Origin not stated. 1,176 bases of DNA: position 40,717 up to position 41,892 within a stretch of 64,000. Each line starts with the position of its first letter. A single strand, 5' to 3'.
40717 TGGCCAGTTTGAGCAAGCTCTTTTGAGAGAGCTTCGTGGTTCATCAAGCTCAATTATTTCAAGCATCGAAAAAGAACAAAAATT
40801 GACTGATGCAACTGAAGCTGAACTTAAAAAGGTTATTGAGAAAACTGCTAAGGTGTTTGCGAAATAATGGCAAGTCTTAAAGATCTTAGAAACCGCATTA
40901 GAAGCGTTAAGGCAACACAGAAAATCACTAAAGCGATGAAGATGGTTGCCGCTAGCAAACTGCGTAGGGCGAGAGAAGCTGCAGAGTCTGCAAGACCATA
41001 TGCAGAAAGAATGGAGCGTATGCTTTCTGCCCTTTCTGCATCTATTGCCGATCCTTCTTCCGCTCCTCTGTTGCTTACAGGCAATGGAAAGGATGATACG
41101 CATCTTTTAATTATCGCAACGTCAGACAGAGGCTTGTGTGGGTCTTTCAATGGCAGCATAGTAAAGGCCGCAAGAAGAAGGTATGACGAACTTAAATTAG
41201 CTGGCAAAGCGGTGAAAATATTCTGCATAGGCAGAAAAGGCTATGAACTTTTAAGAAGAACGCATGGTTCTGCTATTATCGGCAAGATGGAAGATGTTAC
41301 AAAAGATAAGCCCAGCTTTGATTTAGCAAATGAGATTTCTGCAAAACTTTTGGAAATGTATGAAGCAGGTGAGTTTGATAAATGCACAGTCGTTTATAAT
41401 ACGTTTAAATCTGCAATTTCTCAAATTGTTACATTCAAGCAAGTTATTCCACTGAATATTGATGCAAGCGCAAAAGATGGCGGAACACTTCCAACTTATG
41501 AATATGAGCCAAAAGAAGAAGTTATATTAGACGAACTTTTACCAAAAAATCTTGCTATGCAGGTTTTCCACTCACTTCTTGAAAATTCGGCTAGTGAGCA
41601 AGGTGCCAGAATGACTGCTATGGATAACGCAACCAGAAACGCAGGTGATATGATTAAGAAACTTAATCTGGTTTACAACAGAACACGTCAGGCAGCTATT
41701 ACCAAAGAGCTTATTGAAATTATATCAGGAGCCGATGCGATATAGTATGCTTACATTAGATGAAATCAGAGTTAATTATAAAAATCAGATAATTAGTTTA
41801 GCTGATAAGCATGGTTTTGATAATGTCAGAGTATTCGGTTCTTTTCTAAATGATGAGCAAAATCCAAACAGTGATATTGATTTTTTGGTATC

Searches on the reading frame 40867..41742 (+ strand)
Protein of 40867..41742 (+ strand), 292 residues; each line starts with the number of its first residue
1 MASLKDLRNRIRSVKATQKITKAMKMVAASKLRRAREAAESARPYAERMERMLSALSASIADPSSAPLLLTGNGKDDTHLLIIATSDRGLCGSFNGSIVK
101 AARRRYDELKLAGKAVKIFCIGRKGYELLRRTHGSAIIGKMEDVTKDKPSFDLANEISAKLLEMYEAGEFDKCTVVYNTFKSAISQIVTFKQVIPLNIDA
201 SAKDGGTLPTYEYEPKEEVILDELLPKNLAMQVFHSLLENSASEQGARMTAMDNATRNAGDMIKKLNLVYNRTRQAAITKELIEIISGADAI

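Call 3: search_protein_families(library=pfam, proteins=[window:40867-41742:+], max_evalue=0.01)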
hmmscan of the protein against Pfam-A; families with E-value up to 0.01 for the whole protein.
window:40867-41742:+ (292 aa): 1 family
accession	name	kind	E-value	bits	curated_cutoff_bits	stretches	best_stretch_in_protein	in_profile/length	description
PF00231.24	ATP-synt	-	2e-103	346.5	39.9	1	3-292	1-285/285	ATP synthase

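Call 9: find_related_loci(query=window:40867-41742:+, collection=genome_contigs, flank=4000)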
Query window:40867-41742:+ (292 aa) in genome_contigs; peptide patterns used: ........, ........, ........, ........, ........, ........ (x = any residue, [..] = any of these).
600 stretches matched a pattern (row limit reached: there are more); 585 encode a relative of the query (tblastn E <= 1e-3); the best 80 are kept; 80 distinct loci.
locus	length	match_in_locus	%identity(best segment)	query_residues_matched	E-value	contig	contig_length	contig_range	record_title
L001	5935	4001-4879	63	1-292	3e-119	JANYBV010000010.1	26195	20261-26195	MAG: Alphaproteobacteria bacterium isolate 336R_metabinner_1_sub 336R_k141_1097301, whole genome shotgun sequence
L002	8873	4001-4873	65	1-292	2e-118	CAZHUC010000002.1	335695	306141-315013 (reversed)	MAG TPA_asm: uncultured Rickettsiales bacterium isolate SRP329715_co2_387 genome assembly, contig: NODE_37_length_335695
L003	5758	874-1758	61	1-292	5e-118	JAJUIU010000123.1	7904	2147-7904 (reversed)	MAG: Rhodospirillaceae bacterium isolate bin98 k141_434592_length_7904_cov_24.0000, whole genome shotgun sequence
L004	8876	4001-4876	60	1-292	1e-116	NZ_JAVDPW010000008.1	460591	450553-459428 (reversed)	Inquilinus ginsengisoli strain 584 Ga0365416_08, whole genome shotgun sequence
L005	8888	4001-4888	61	1-292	2e-116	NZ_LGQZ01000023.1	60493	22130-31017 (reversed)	Azospirillum sp. TSO22-1 Contig38, whole genome shotgun sequence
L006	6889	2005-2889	61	1-292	6e-116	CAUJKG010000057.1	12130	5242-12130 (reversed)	MAG: Pseudomonadota bacterium isolate KLAP84 genome assembly, contig: KLAP84_548172, whole genome shotgun sequence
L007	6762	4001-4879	59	1-292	3e-115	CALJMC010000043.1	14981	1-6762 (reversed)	MAG: uncultured Rickettsiales bacterium isolate H2_Bin_METABAT__2_sub_1 genome assembly, contig: c_000000236398, whole g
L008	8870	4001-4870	61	1-292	2e-115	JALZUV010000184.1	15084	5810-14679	MAG: Rickettsiales bacterium isolate g2_MAG_00008 g2_MAG_00008_000000000184, whole genome shotgun sequence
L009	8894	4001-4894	60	1-292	3e-115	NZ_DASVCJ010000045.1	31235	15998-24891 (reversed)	MAG: Ferrovibrio sp. isolate SMAG_U2003 k141_1234069, whole genome shotgun sequence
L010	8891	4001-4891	60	1-292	1e-114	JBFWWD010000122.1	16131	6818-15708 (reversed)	MAG: Geminicoccaceae bacterium isolate CA_2019_TPBS_109 NODE_15569_length_16131_cov_4.819233_TPBS, whole genome shotgun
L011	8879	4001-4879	61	1-292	5e-114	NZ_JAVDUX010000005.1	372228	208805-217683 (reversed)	Ancylobacter sp. 3268 Ga0454452_05, whole genome shotgun sequence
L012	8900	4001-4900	61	1-292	5e-113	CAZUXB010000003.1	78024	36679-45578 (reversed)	MAG TPA_asm: uncultured Rickettsiales bacterium isolate SRP278252_co2_161 genome assembly, contig: NODE_468_length_78024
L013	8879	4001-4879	61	1-292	4e-112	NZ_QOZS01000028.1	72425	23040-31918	Desertibaculum subflavum strain SYSU D60015 s1731_Contig28, whole genome shotgun sequence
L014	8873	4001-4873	61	1-292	1e-111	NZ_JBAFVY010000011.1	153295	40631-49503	Xanthobacter tagetidis DSM 11602 strain KA Contig011, whole genome shotgun sequence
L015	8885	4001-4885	58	1-292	2e-111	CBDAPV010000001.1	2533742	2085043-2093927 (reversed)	MAG: Beijerinckiaceae bacterium isolate 6ceefd99-9e4a-47a0-83d3-2198a156c3a2 genome assembly, contig: contig_1, whole ge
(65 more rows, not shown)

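Call 40: find_homologous_proteins(query=window:40867-41742:+, max_evalue=1e-60)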
Query window:40867-41742:+ (292 aa): 7987 proteins with E <= 1e-60 among 8000 candidates; the best 120 are listed.
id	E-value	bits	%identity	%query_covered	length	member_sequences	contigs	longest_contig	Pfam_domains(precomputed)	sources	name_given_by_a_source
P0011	4.1e-182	621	100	100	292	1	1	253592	PF00231.25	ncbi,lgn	-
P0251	3.1e-118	412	67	100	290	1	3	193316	PF00231.25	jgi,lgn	jgi:F-type H+-transporting ATPase subunit gamma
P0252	1.0e-117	410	66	100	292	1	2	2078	PF00231.25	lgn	-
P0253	7.5e-117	407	66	100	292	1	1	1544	PF00231.25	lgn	-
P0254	6.5e-116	404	66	100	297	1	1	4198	PF00231.25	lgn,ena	-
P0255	6.9e-116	404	64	100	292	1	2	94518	PF00231.25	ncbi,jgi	jgi:F-type H+-transporting ATPase subunit gamma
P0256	1.9e-114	399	66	100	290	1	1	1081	PF00231.25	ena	-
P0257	3.7e-114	398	64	100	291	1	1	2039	PF00231.25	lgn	-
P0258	4.6e-114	398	67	100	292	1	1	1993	PF00231.25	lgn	-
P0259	4.6e-114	398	64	100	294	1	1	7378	PF00231.25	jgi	-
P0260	5.8e-114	398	65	100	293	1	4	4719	PF00231.25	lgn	-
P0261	6.7e-114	397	65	100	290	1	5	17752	PF00231.25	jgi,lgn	jgi:F-type H+-transporting ATPase subunit gamma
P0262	7.9e-114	397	64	100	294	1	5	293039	PF00231.25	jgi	jgi:F-type H+-transporting ATPase subunit gamma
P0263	8.1e-114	397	64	100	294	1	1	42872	PF00231.25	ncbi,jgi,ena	jgi:F-type H+-transporting ATPase subunit gamma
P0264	1.1e-113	397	63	100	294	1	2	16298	PF00231.25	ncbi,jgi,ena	-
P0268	1.8e-113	396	66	100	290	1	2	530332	PF00231.25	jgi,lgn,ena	-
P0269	4.0e-113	395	67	100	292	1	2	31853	PF00231.25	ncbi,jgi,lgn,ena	jgi:F-type H+-transporting ATPase subunit gamma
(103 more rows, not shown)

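Call 41: find_encoding_contigs(protein=P0251, flank=3500, max_places=2)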
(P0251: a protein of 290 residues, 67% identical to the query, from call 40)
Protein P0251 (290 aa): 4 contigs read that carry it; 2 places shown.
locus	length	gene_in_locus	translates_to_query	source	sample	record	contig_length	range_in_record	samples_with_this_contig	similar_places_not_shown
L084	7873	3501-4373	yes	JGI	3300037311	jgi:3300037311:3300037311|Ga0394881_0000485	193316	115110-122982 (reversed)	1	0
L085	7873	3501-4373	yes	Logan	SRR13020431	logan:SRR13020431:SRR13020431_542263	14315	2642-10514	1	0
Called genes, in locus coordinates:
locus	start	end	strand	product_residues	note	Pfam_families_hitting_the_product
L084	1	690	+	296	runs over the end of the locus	PF01370:Epimerase (faint)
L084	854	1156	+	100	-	PF00216:Bac_DNA_binding, PF18291:HU-HIG (weak)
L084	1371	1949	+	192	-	PF00213:OSCP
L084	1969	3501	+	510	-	PF02874:ATP-synt_ab_N, PF00006:ATP-synt_ab, PF00306:ATP-synt_ab_C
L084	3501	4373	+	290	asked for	PF00231:ATP-synt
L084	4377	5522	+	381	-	-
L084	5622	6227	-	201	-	PF00691:OmpA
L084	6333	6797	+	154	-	PF02472:ExbD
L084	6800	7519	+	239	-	PF03544:TonB_C, PF13103:TonB_2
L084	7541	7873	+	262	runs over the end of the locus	PF12679:ABC2_membrane_2 (weak)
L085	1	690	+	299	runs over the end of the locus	PF01370:Epimerase (faint)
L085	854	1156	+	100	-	PF00216:Bac_DNA_binding, PF18291:HU-HIG (weak)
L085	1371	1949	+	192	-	PF00213:OSCP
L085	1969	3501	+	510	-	PF02874:ATP-synt_ab_N, PF00006:ATP-synt_ab, PF00306:ATP-synt_ab_C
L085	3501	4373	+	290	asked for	PF00231:ATP-synt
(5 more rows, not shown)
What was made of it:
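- The window's sister lineage L084 has a different gene after atpG (call 41).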

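Call 42: find_encoding_contigs(protein=P0269, flank=3500, max_places=2)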
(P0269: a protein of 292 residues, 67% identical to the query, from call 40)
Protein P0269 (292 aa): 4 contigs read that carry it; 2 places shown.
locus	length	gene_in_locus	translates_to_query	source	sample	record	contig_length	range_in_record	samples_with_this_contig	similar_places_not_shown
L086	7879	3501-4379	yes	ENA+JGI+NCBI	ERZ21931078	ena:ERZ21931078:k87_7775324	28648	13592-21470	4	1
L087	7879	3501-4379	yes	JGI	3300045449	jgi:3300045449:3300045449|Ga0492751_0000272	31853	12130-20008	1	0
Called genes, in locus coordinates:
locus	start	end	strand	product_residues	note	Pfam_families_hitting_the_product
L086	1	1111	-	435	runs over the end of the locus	PF01435:Peptidase_M48 (weak)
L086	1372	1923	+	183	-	PF00213:OSCP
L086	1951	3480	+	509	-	PF02874:ATP-synt_ab_N, PF00006:ATP-synt_ab, PF00306:ATP-synt_ab_C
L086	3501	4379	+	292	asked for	PF00231:ATP-synt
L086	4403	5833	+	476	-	PF02874:ATP-synt_ab_N, PF00006:ATP-synt_ab, PF22919:ATP-synt_VA_C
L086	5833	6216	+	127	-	PF02823:ATP-synt_DE_N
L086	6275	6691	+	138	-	-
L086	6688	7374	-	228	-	PF01168:Ala_racemase_N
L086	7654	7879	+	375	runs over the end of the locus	PF13609:Porin_4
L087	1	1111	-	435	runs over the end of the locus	PF01435:Peptidase_M48 (weak)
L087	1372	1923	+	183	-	PF00213:OSCP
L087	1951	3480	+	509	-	PF02874:ATP-synt_ab_N, PF00006:ATP-synt_ab, PF00306:ATP-synt_ab_C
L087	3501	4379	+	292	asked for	PF00231:ATP-synt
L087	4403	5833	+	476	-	PF02874:ATP-synt_ab_N, PF00006:ATP-synt_ab, PF22919:ATP-synt_VA_C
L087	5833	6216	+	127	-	PF02823:ATP-synt_DE_N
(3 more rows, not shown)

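Call 43: find_encoding_contigs(protein=P0268, flank=3500, max_places=2)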
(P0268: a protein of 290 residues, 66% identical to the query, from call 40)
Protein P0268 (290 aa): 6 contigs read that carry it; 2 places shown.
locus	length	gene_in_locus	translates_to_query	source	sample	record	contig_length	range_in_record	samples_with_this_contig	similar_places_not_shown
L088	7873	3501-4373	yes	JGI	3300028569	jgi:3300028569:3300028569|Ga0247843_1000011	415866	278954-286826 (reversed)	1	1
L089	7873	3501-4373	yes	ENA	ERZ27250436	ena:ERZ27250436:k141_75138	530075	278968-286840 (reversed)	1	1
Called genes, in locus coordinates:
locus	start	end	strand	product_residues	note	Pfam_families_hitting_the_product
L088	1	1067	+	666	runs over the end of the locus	PF17764:PriA_3primeBD, PF00271:Helicase_C (faint), PF00270:DEAD, PF04851:ResIII, PF18319:Zn_ribbon_PriA, PF18074:PriA_C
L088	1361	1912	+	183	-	PF00213:OSCP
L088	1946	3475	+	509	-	PF02874:ATP-synt_ab_N, PF00006:ATP-synt_ab, PF00306:ATP-synt_ab_C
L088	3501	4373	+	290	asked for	PF00231:ATP-synt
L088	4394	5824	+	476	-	PF02874:ATP-synt_ab_N, PF00006:ATP-synt_ab, PF22919:ATP-synt_VA_C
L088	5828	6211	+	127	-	PF02823:ATP-synt_DE_N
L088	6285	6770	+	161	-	-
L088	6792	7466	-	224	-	PF01168:Ala_racemase_N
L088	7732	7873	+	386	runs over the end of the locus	PF13609:Porin_4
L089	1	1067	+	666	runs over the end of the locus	PF17764:PriA_3primeBD, PF00271:Helicase_C (faint), PF00270:DEAD, PF04851:ResIII, PF18319:Zn_ribbon_PriA, PF18074:PriA_C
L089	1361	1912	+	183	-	PF00213:OSCP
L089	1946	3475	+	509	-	PF02874:ATP-synt_ab_N, PF00006:ATP-synt_ab, PF00306:ATP-synt_ab_C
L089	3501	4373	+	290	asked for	PF00231:ATP-synt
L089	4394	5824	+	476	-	PF02874:ATP-synt_ab_N, PF00006:ATP-synt_ab, PF22919:ATP-synt_VA_C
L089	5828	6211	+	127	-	PF02823:ATP-synt_DE_N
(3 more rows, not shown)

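Call 78: search_protein_families(library=pfam, proteins=[L084:4377-5519:+], max_evalue=0.01)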
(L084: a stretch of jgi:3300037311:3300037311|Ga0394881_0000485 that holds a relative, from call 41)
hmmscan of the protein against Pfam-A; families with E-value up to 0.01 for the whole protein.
L084:4377-5519:+ (381 aa): 0 families
